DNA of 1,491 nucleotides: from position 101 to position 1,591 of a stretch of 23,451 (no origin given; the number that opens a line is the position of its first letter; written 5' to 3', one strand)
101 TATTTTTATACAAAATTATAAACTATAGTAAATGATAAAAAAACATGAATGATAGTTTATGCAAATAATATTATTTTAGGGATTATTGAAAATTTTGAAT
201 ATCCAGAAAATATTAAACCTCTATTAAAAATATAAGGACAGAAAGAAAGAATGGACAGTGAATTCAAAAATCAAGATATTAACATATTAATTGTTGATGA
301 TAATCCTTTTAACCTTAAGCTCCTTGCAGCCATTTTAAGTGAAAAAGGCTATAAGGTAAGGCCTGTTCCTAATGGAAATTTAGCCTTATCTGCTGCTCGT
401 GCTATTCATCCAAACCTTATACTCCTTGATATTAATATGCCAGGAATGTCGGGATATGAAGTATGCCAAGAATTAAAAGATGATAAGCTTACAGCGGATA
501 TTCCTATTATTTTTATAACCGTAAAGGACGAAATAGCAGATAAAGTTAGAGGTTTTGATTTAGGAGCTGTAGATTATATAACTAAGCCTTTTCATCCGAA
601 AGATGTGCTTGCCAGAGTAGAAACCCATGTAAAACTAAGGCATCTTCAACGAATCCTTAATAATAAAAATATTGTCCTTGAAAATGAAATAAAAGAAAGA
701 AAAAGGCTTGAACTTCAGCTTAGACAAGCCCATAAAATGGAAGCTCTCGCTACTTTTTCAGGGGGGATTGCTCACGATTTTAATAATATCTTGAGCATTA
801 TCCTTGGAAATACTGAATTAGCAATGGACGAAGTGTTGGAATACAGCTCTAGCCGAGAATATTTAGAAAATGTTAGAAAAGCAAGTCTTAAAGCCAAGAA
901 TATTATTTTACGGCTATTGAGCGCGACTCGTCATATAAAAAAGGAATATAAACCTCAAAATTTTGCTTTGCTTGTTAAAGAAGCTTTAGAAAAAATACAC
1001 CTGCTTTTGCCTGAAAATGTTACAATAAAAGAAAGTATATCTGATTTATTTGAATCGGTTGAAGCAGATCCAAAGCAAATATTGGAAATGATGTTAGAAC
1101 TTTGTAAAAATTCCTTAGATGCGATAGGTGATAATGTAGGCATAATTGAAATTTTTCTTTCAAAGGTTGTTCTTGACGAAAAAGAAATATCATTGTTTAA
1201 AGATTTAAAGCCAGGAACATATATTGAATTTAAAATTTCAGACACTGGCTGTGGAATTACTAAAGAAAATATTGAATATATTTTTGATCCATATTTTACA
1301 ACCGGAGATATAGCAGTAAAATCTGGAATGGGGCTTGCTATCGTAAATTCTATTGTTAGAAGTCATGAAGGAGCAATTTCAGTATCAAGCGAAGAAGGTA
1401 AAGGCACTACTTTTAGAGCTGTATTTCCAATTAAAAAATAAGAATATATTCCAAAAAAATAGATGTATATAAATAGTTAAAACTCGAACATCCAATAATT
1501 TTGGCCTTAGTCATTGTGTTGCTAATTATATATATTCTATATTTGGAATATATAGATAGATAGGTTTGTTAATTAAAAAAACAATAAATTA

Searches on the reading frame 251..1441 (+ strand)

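Call 7: search_protein_families(library=pfam, proteins=[window:251-1441:+])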
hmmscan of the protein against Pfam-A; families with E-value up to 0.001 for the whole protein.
window:251-1441:+ (396 aa): 3 families
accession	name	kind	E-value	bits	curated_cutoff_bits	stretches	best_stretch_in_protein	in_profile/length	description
PF00072.30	Response_reg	-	9.7e-31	106.7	30.2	1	12-123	1-110/111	Response regulator receiver domain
PF02518.31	HATPase_c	-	4.8e-20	72.5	26.4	1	273-395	2-110/111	Histidine kinase-, DNA gyrase B-, and HSP90-like ATPase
PF00512.31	HisKA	-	2e-07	31.4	26.9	1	166-227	2-62/66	His Kinase A (phospho-acceptor) domain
